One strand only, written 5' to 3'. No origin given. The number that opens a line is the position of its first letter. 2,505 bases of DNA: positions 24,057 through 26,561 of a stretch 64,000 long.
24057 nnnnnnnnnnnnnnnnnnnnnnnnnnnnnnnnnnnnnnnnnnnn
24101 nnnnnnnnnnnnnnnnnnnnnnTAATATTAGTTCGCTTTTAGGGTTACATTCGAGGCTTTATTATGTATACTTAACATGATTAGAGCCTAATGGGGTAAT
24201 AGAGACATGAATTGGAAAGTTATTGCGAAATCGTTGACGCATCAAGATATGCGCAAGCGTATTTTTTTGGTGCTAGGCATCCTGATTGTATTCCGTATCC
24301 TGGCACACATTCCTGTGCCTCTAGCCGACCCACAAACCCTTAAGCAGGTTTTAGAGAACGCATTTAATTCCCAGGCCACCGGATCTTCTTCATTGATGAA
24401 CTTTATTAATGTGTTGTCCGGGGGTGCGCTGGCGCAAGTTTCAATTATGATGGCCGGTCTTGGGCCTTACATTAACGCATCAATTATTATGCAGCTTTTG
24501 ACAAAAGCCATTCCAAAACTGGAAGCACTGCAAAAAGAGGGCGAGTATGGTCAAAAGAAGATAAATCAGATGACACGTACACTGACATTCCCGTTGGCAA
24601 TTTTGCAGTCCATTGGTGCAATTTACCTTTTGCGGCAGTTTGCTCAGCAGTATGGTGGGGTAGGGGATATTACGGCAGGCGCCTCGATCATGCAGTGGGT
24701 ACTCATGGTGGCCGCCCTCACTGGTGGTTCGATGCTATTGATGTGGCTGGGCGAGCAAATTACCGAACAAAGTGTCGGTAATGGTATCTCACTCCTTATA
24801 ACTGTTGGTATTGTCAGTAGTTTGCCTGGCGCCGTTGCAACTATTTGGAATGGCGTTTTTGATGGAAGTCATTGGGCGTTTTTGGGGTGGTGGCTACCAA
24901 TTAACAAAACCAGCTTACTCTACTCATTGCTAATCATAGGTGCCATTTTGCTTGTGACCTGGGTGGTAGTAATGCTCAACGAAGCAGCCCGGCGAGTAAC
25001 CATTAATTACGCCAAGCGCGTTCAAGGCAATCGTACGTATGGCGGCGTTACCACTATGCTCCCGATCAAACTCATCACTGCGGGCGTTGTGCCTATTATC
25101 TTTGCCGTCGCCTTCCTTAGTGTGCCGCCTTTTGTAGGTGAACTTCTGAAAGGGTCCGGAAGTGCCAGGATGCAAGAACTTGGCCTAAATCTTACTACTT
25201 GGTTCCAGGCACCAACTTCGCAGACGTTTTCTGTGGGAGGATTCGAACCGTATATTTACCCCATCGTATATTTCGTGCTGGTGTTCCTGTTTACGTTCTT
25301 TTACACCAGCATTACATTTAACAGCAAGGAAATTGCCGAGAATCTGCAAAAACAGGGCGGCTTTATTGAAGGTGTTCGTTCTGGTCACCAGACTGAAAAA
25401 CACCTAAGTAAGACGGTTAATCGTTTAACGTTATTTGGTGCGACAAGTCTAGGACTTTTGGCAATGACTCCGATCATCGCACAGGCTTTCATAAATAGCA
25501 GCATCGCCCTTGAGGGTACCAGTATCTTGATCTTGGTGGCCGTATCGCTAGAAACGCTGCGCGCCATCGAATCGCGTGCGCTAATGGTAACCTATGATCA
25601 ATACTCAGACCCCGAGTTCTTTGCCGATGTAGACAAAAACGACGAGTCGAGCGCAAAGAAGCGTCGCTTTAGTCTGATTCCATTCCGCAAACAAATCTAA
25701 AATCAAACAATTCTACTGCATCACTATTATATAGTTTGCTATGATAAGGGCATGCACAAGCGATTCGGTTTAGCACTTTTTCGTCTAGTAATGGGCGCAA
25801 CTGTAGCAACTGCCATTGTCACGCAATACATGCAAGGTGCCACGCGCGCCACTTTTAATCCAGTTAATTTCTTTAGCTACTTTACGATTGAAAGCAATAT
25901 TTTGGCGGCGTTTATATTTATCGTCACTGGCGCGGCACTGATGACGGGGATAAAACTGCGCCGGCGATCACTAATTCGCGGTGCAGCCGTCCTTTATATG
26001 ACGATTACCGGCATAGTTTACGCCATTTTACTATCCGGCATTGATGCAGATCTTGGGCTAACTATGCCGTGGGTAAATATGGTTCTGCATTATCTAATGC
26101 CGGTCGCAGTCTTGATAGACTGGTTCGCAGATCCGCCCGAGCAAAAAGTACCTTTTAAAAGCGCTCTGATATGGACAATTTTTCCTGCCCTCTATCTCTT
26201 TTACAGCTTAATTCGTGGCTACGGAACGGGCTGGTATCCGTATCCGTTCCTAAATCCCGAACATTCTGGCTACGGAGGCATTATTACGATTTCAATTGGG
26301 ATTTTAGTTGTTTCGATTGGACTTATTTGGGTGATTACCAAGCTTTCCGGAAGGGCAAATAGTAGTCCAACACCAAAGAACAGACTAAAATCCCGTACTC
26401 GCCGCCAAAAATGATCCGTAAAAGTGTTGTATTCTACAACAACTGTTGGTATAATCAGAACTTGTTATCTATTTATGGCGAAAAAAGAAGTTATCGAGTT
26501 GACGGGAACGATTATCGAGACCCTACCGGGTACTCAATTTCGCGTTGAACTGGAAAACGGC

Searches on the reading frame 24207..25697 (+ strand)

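Call 32: search_protein_families(library=pfam, proteins=[window:24207-25697:+])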
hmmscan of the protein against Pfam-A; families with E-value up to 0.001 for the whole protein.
window:24207-25697:+ (497 aa): 1 family
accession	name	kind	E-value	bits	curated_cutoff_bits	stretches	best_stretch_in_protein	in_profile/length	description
PF00344.25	SecY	-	1.1e-95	321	32.2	1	79-451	1-306/306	SecY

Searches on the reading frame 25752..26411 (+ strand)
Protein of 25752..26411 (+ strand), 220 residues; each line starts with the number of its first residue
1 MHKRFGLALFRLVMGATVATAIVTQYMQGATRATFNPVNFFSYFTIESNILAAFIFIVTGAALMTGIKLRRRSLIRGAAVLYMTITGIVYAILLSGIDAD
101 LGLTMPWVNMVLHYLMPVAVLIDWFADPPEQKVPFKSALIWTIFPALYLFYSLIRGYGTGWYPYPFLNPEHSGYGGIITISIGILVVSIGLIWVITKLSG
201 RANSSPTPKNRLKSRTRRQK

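Call 93: search_protein_families(library=pfam, proteins=[window:25752-26411:+])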
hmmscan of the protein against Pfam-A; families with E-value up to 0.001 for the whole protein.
window:25752-26411:+ (220 aa): 1 family
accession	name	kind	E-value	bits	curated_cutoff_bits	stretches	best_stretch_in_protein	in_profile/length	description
PF04750.19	Far-17a_AIG1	-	8.6e-05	22.5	24.5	0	18-193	12-199/206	FAR-17a/AIG1-like protein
